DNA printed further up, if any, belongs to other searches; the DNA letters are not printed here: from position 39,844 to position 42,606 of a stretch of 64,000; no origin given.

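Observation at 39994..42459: RadC-like JAB/MPN metalloprotease domain fused to a DinG/XPD-type Fe-S helicase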

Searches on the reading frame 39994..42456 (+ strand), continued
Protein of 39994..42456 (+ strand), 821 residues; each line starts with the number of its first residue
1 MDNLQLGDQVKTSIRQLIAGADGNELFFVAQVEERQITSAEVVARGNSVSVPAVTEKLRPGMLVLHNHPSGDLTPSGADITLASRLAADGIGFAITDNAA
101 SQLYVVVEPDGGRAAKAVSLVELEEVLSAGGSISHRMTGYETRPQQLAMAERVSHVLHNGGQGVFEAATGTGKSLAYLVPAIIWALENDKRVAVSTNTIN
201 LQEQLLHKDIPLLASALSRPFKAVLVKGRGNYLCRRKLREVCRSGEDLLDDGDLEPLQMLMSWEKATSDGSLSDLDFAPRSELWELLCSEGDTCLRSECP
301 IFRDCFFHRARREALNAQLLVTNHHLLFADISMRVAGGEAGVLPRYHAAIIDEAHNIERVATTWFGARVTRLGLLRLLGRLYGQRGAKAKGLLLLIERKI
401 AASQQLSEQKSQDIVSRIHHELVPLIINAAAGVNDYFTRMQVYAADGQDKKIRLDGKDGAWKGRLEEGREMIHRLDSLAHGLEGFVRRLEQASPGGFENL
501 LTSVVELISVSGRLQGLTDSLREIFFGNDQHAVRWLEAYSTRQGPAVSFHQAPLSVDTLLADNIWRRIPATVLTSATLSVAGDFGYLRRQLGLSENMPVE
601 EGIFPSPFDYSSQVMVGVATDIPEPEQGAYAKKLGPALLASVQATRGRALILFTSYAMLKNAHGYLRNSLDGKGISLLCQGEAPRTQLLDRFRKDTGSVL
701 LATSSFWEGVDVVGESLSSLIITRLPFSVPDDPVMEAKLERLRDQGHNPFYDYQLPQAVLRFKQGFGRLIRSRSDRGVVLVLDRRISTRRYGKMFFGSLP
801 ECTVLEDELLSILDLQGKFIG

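Call 54: fold_search(model_id=the predicted structure, library=pdb)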
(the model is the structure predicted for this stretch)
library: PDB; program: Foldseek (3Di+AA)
matches with E <= 10: 1239; with E <= 0.001: 240
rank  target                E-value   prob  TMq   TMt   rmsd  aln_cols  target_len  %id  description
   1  6fwr_A                3.1e-42  1.00  0.62  0.71   6.7       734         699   24  Structure of DinG in complex with ssDNA (released 2018-12-19)
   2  6fws_B                3.1e-39  1.00  0.54  0.63   8.1       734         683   24  Structure of DinG in complex with ssDNA and ADPBeF (released 2018-12-19)
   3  6fws_A                1.5e-38  1.00  0.54  0.63   8.2       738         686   24  Structure of DinG in complex with ssDNA and ADPBeF (released 2018-12-19)
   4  9ii8_A                2.1e-32  1.00  0.65  0.60   5.4       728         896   21  Crystal structure of Staphylococcus aureus DinG protein in complex with ssDNA (released 2025-06-25)
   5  8zef_A                2.0e-30  1.00  0.64  0.59   6.5       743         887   20  Crystal structure of Staphylococcus aureus DinG protein in complex with ssDNA and Ca2+ (released 2025-05-21)
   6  7xex_C                6.5e-25  1.00  0.49  0.65   8.7       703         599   19  Crystal strucutre of apoCasDinG (released 2023-07-26)
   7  8e2w                  7.5e-25  1.00  0.49  0.64   8.8       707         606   20  Structure of CRISPR-Associated DinG (released 2023-06-21)
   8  7xf0_A                9.7e-25  1.00  0.48  0.65   8.2       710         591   20  Crystal strucutre of CasDinG in complex with ATP (released 2023-07-26)
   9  7xex_A                1.5e-24  1.00  0.50  0.67   8.0       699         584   19  Crystal strucutre of apoCasDinG (released 2023-07-26)
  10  8v44                  3.1e-24  1.00  0.47  0.63   8.9       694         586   20  N-terminal truncation of CRISPR-associated DinG (released 2024-01-17)
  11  9p55                  4.2e-24  1.00  0.52  0.67   9.5       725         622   16  Structure of DNA-free long form XPD from Thermoplasma acidophilum (released 2026-01-21)
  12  9kqh_A                5.1e-24  1.00  0.50  0.54  12.6       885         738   14  Crystal structure of Finegoldia magna DinG in complex with ssDNA and ADPNP (released 2025-12-03)
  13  7xf0_C                1.3e-23  1.00  0.47  0.63   8.8       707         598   20  Crystal strucutre of CasDinG in complex with ATP (released 2023-07-26)
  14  8s35_M                1.6e-23  1.00  0.50  0.64  10.0       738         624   18  DNA-bound Type IV-A3 CRISPR effector in complex with DinG helicase from K. pneumoniae (state I) (released 2024-11-06)
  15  4a15_A                6.7e-23  1.00  0.50  0.66   9.6       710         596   16  Crystal structure of an XPD DNA complex (released 2012-02-01)
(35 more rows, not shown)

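Call 59: search_protein_families(library=padloc, proteins=[window:39994-42456:+], max_evalue=0.001)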
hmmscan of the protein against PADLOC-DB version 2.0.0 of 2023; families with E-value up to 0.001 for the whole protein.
window:39994-42456:+ (821 aa): 9 families
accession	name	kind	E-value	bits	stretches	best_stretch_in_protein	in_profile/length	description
PDLC01439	typeIV_DinG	-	7.3e-131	435.6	1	131-804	5-561/575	CAS-IV-A; associated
PDLC01729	typeIV_DinG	-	6.1e-64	214.9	1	137-786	15-617/666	Csf4_0_IVA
PDLC01730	typeIV_DinG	-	1.3e-29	101.1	3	139-245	120-223/802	Csf4_1_IVA1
PDLC01731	typeIV_DinG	-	5.1e-20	69.8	1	544-776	263-480/526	Csf4_2_IVA1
PDLC01007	typeIV_DinG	-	2.2e-19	67.6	2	644-795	508-665/676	CRISPR type AFERR-associated DEAD/DEAH-box helicase Csf4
PDLC01321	typeIV_DinG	-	1.3e-16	58.6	2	163-363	19-203/559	CAS-IV-A; associated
PDLC01732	typeIV_DinG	-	1.3e-09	35.4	1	680-786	489-591/648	Csf4_3_IVE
PDLC02707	PbeA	-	0.00016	18.4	0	152-186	260-294/672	PbeA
PDLC04987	PDC-S28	-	0.00042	16.8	1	686-787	377-469/846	-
